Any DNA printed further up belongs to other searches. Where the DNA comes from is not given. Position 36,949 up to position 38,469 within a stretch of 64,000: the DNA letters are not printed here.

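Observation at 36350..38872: Second MLDSR-like regulator heading a PHA-type enzyme and 3-hydroxybutyrate dehydrogenase: a possible storage-carbon regulon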

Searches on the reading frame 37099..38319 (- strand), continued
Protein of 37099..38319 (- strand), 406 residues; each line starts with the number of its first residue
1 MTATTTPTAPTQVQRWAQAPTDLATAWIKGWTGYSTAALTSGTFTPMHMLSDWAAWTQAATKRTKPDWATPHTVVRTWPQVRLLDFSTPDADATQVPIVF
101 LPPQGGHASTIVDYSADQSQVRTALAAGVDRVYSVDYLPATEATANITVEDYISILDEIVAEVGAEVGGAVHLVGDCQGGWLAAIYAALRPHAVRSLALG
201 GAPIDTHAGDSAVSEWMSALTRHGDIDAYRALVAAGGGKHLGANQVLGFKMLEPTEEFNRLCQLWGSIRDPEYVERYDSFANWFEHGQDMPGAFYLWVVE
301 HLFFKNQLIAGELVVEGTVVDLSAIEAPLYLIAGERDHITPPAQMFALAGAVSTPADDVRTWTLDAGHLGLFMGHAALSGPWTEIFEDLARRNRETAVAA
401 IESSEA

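Call 38: search_protein_families(library=ncbifam, proteins=[L045:1616-2665:+, L045:1160-1612:+, L045:3634-3918:+, L033:2484-2783:+, L002:1571-3601:+, L045:2638-3540:+, L045:5544-6308:-, L045:3968-5176:+, L004:1862-3562:+], max_evalue=0.001)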
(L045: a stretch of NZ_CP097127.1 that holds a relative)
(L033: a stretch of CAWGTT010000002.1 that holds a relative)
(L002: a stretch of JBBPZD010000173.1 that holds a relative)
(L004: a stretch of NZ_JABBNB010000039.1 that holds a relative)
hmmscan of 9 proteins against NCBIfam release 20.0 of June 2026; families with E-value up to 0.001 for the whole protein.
L045:1616-2665:+ (349 aa): 5 families
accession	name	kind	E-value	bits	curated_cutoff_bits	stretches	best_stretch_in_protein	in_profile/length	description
TIGR01836.1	PHA_synth_III_C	subfamily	2.1e-89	300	365.3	1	19-346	24-350/350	class III poly(R)-hydroxyalkanoic acid synthase subunit PhaC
TIGR01838.1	PHA_synth_I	subfamily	2.4e-37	128.6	622.65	1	28-336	159-470/532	class I poly(R)-hydroxyalkanoic acid synthase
TIGR01839.1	PHA_synth_II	subfamily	1.9e-17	62.6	855.4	1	40-301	198-460/560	class II poly(R)-hydroxyalkanoic acid synthase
NF005898.0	PRK07868.1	equivalog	2e-16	58.9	925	1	30-346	36-361/994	acyl-CoA synthetase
TIGR01849.1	PHB_depoly_PhaZ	subfamily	0.00019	20.3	300.75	1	251-341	306-401/406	polyhydroxyalkanoate depolymerase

L045:1160-1612:+ (150 aa): 0 families

L045:3634-3918:+ (94 aa): 0 families

L033:2484-2783:+ (99 aa): 0 families

L002:1571-3601:+ (676 aa): 3 families
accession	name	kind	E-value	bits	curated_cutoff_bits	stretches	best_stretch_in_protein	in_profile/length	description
TIGR01838.1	PHA_synth_I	subfamily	8.5e-160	532.7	622.65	1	163-675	20-531/532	class I poly(R)-hydroxyalkanoic acid synthase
TIGR01839.1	PHA_synth_II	subfamily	1.1e-131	439.6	855.4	1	180-675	68-558/560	class II poly(R)-hydroxyalkanoic acid synthase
TIGR01836.1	PHA_synth_III_C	subfamily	6.5e-38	130.6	365.3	1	302-600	36-333/350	class III poly(R)-hydroxyalkanoic acid synthase subunit PhaC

L045:2638-3540:+ (300 aa): 230 families (the best 25 are shown)
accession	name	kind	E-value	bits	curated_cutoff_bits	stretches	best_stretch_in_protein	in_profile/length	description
TIGR01830.1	3oxo_ACP_reduc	equivalog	3.1e-83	279.1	297.75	1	49-298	1-238/239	3-oxoacyl-[acyl-carrier-protein] reductase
TIGR01829.1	AcAcCoA_reduct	subfamily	6.8e-82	274.8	302.1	1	47-300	1-242/242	acetoacetyl-CoA reductase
NF009466.0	PRK12826.1-2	subfamily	1e-76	257.7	222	1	47-299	4-245/248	3-oxoacyl-ACP reductase FabG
NF004198.0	PRK05653.1-3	equivalog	4.2e-76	255.7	296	1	42-300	3-248/248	3-oxoacyl-ACP reductase FabG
NF004197.0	PRK05653.1-1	equivalog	5.9e-76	255.4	332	1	43-300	4-248/249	3-oxoacyl-ACP reductase FabG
NF004199.0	PRK05653.1-4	equivalog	5.9e-74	248.8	301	1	44-300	3-247/247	3-oxoacyl-ACP reductase FabG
NF009464.0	PRK12824.1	subfamily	1e-73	248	269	1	47-300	3-244/245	3-oxoacyl-ACP reductase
NF009546.0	PRK12935.1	equivalog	1.1e-73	247.8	418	1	43-300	3-247/247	acetoacetyl-CoA reductase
NF004200.0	PRK05653.1-5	equivalog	3.7e-64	216.6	273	1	48-298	4-241/242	3-oxoacyl-ACP reductase FabG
NF053542.1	FlxB_rubin_SDR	equivalog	9.3e-63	212.1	340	1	48-298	2-239/239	flexirubin biosynthesis SDR family reductase FlxB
NF009548.0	PRK12938.1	equivalog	2.5e-60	204.3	472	1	46-300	3-245/246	3-ketoacyl-ACP reductase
NF004791.0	PRK06138.1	equivalog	2.5e-60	203.9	312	1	43-298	2-249/252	SDR family oxidoreductase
NF005559.1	PRK07231.1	subfamily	3.1e-59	200.5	215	1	43-298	1-247/249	glucose 1-dehydrogenase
NF009384.0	PRK12743.1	equivalog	7e-59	199.1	264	1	47-299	7-248/258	SDR family oxidoreductase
NF052558.1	MBtsdlDhBudC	equivalog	1.8e-58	198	270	1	45-298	2-241/250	meso-2,3-butanediol dehydrogenase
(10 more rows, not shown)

L045:5544-6308:- (254 aa): 209 families (the best 25 are shown)
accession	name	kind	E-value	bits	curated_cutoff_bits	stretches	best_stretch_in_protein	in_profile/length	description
TIGR01963.1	PHB_DH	subfamily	1.4e-83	280.1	307.05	1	12-254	2-255/255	3-hydroxybutyrate dehydrogenase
NF009093.0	PRK12429.1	subfamily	3.9e-77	259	258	1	9-253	3-258/259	3-hydroxybutyrate dehydrogenase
NF009931.0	PRK13394.1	subfamily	2.8e-66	223.7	340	1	7-253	3-261/262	3-hydroxybutyrate dehydrogenase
TIGR03971.1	SDR_subfam_1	subfamily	2e-47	161.8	300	2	52-253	67-270/271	mycofactocin-coupled SDR family oxidoreductase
NF004791.0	PRK06138.1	equivalog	1.5e-43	148.9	312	1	8-253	2-251/252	SDR family oxidoreductase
NF005007.0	PRK06398.1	equivalog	8e-42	143.2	341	1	7-253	3-247/259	aldose dehydrogenase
TIGR04504.1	SDR_subfam_2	subfamily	4.2e-41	141.4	250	2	53-252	64-259/260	mycofactocin-coupled SDR family oxidoreductase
NF052558.1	MBtsdlDhBudC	equivalog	7.2e-41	140.4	270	1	11-253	3-243/250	meso-2,3-butanediol dehydrogenase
NF005559.1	PRK07231.1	subfamily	9.6e-41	139.9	215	1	9-252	2-248/249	glucose 1-dehydrogenase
NF009466.0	PRK12826.1-2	subfamily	2.9e-39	135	222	1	12-250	4-243/248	3-oxoacyl-ACP reductase FabG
NF005067.0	PRK06484.1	equivalog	1.1e-38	133.1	713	1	8-253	6-253/524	short chain dehydrogenase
NF047923.1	pyridox_DH_SDR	equivalog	6.2e-38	130.7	325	1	10-252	2-241/243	pyridoxal 4-dehydrogenase, SDR-type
NF005309.0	PRK06841.1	subfamily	2.2e-37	129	286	1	5-253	9-254/255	GolD/DthD family dehydrogenase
NF009467.0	PRK12826.1-3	subfamily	1.9e-36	125.6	269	2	52-252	72-271/274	SDR family mycofactocin-dependent oxidoreductase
NF053701.1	CsHdxCHCADhChcB2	equivalog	6.6e-36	124.1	350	1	9-253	1-244/245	cis-4-hydroxycyclohexanecarboxylate dehydrogenase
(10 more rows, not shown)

L045:3968-5176:+ (402 aa): 9 families
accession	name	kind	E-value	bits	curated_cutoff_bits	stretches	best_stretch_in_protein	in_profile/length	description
TIGR01836.1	PHA_synth_III_C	subfamily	8.4e-35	120.4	365.3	1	81-387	36-338/350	class III poly(R)-hydroxyalkanoic acid synthase subunit PhaC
TIGR01838.1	PHA_synth_I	subfamily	1.6e-18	66.5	622.65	1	82-376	163-455/532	class I poly(R)-hydroxyalkanoic acid synthase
TIGR01849.1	PHB_depoly_PhaZ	subfamily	1.3e-16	60.3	300.75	1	85-383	78-390/406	polyhydroxyalkanoate depolymerase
TIGR01839.1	PHA_synth_II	subfamily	1.9e-12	46.1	855.4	1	85-376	193-481/560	class II poly(R)-hydroxyalkanoic acid synthase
NF005898.0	PRK07868.1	equivalog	1.6e-11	42.7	925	1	80-391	36-353/994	acyl-CoA synthetase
NF051488.1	bifunc_PcaDC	exception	0.00012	21.4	390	0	150-209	50-111/375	bifunctional 3-oxoadipate enol-lactonase/4-carboxymuconolactone decarboxylase PcaDC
NF011457.0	PRK14875.1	equivalog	0.00022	20.3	307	0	141-206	159-228/372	acetoin dehydrogenase dihydrolipoyllysine-residue acetyltransferase subunit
TIGR02427.1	protocat_pcaD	equivalog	0.00046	19.6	255.85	0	328-379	188-236/251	3-oxoadipate enol-lactonase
TIGR01738.1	bioH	equivalog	0.00082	19.1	206.95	0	162-214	51-103/245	pimeloyl-ACP methyl ester esterase BioH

L004:1862-3562:+ (566 aa): 3 families
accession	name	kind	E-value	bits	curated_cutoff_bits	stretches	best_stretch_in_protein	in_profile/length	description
TIGR01838.1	PHA_synth_I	subfamily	4.6e-161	536.9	622.65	1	73-565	35-531/532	class I poly(R)-hydroxyalkanoic acid synthase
TIGR01839.1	PHA_synth_II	subfamily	1e-136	456.3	855.4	1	69-565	62-558/560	class II poly(R)-hydroxyalkanoic acid synthase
TIGR01836.1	PHA_synth_III_C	subfamily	5.8e-35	120.9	365.3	1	195-496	34-334/350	class III poly(R)-hydroxyalkanoic acid synthase subunit PhaC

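Call 54: search_solved_structures(query=window:37099-38319:-, max_evalue=0.01, show_alignments=2)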
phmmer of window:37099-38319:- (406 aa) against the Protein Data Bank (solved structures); distinct sequences matched with E-value up to 0.01: 6.
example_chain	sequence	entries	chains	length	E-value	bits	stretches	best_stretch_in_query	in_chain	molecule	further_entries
5hz2_A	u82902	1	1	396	2.9e-13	53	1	94-351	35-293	Poly-beta-hydroxybutyrate polymerase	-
5t6o_A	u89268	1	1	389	5.7e-12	48.7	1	94-351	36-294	Poly-beta-hydroxybuterate polymerase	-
9knj_A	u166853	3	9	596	1.8e-08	37.2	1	69-340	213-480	PHA synthase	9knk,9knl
5xav_A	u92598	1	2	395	5.7e-08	35.5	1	70-346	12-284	Intracellular polyhydroxyalkanoate synthase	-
6k3c_A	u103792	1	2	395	2.6e-07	33.3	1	70-346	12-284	Intracellular polyhydroxyalkanoate synthase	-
6i8w_A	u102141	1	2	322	0.0035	19.7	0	158-199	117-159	Alpha/beta fold hydrolase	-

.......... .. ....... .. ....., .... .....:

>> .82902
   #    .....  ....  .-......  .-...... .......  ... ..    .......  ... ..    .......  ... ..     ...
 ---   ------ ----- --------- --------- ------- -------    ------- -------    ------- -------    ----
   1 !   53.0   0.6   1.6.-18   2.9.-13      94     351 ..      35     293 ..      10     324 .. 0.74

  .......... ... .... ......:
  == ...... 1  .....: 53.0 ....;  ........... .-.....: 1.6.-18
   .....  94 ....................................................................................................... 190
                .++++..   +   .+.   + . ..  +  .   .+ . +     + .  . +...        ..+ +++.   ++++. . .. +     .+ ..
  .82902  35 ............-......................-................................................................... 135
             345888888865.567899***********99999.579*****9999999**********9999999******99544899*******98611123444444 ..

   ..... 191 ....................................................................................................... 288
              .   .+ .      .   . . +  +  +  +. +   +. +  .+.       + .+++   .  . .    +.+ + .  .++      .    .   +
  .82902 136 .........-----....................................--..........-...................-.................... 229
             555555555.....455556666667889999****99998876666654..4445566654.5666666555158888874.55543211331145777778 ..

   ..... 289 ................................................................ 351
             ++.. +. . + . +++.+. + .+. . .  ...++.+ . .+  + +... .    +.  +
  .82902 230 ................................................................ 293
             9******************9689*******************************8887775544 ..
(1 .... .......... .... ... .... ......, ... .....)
